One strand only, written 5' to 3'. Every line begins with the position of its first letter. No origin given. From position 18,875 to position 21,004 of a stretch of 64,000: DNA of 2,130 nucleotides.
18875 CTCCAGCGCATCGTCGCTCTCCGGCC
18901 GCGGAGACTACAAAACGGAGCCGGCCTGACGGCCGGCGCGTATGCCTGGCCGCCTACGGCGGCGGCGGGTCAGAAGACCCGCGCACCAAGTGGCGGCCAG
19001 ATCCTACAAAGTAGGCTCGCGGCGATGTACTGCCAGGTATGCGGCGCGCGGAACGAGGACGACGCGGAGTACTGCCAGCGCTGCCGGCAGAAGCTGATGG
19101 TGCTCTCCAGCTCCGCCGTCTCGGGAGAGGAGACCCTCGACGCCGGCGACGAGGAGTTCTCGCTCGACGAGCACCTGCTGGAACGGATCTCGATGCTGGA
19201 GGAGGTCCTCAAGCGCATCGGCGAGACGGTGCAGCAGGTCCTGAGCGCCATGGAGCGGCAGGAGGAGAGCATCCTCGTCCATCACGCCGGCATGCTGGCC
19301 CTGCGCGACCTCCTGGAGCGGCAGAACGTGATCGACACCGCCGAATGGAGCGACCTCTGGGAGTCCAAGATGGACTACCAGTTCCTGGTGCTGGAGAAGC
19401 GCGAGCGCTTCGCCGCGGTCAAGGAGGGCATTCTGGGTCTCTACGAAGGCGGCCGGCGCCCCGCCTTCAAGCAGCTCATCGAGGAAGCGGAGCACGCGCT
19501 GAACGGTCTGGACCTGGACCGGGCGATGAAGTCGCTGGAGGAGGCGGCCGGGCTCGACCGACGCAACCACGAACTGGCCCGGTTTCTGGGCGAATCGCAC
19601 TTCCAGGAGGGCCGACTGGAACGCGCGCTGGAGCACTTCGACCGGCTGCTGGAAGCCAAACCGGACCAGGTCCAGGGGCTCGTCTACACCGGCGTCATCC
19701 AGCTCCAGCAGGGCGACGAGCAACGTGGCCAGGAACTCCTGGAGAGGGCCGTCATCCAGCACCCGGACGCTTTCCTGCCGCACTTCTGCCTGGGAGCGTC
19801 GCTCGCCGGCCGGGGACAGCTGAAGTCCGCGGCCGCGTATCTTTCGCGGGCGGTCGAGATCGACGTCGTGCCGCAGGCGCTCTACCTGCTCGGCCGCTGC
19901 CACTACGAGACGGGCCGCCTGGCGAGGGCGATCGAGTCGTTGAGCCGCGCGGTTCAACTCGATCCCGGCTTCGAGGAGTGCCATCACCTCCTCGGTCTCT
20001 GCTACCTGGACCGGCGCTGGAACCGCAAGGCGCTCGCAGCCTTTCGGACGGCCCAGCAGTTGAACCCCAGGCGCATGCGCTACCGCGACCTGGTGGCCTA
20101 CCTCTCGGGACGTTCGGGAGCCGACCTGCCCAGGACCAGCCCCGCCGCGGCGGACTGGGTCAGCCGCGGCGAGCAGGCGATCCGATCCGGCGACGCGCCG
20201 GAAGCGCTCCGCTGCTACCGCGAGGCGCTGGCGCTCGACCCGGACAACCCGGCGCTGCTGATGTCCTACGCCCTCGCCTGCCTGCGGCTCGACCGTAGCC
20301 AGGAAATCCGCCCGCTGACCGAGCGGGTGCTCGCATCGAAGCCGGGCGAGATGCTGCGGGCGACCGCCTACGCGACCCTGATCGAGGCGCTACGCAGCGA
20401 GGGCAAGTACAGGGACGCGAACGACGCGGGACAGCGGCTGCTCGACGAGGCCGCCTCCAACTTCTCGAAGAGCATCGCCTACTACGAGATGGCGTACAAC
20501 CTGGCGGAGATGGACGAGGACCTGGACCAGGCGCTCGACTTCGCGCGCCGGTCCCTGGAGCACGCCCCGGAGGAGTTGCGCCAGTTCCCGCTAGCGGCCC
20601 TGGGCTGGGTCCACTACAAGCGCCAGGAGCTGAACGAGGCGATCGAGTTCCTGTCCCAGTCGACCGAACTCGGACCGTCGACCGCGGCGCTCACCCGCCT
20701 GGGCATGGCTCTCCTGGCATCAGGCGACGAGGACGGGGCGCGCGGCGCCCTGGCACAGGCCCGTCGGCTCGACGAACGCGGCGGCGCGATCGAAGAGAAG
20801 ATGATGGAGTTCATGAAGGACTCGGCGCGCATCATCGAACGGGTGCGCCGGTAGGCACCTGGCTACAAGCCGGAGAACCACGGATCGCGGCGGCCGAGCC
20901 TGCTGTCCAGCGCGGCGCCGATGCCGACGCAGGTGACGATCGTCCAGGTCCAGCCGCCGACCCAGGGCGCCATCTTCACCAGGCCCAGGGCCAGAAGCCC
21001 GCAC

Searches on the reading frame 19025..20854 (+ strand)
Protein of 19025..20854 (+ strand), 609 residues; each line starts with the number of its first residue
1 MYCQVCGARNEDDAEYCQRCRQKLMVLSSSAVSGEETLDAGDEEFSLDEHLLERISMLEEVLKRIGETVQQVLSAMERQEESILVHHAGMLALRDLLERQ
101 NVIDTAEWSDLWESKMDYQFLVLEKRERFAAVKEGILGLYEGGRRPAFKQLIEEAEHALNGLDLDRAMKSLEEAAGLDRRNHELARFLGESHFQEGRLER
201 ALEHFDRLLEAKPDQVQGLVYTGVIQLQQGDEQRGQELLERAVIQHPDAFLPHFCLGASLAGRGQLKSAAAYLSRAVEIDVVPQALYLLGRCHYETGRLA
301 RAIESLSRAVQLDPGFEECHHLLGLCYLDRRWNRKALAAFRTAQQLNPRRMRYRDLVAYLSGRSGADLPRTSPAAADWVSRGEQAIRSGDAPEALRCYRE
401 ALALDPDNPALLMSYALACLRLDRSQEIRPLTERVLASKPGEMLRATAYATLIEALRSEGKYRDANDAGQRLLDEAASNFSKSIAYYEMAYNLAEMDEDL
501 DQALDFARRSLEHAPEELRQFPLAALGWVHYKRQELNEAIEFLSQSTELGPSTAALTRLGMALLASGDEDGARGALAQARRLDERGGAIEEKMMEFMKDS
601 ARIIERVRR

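Call 11: search_protein_families(library=pfam, proteins=[window:19025-20854:+], max_evalue=0.01)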
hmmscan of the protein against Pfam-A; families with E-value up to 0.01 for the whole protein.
window:19025-20854:+ (609 aa): 28 families (the best 25 are shown)
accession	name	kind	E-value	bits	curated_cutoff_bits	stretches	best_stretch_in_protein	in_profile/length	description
PF07719.23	TPR_2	-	4e-41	136.2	27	4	283-315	1-33/34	Tetratricopeptide repeat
PF00515.34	TPR_1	-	8e-31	105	27.8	2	284-316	2-34/34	Tetratricopeptide repeat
PF13432.12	TPR_16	-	1.5e-27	96.1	32.7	4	154-215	3-64/65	Tetratricopeptide repeat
PF13414.12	TPR_11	-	6e-23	80.7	26.8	2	388-412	7-31/42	TPR repeat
PF14559.12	TPR_19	-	7.3e-23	81.1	25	4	163-219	6-64/68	Tetratricopeptide repeat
PF13181.12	TPR_8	-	1.4e-22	78.3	25.7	1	284-314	2-32/34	Tetratricopeptide repeat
PF13428.12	TPR_14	-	1.7e-21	75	23.5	3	377-416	3-42/44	Tetratricopeptide repeat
PF12895.13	ANAPC3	-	4.3e-19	69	27.2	1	264-340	3-79/82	Anaphase-promoting complex, cyclosome, subunit 3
PF23914.1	TPR_CcmH_CycH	-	4e-16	59.7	42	1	372-427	47-102/158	Cytochrome c-type biogenesis protein H TPR domain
PF13431.12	TPR_17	-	6.8e-14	51.3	24.4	1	397-428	1-32/34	Tetratricopeptide repeat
PF13174.12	TPR_6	-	9.1e-14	51.5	26.3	1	284-314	1-31/33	Tetratricopeptide repeat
PF13424.12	TPR_12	-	2.7e-12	47.1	30.1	1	255-312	8-74/77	Tetratricopeptide repeat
PF13371.12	TPR_9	-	1.2e-08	35.2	35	2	188-249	1-62/73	Tetratricopeptide repeat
PF13429.12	TPR_15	-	1.1e-06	28.8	26.2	1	372-439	143-210/280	Tetratricopeptide repeat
PF25060.1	ARM_TT21_2nd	-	1.1e-06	28.8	27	0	283-324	222-263/270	Tetratricopeptide repeat protein 21 second ARM domain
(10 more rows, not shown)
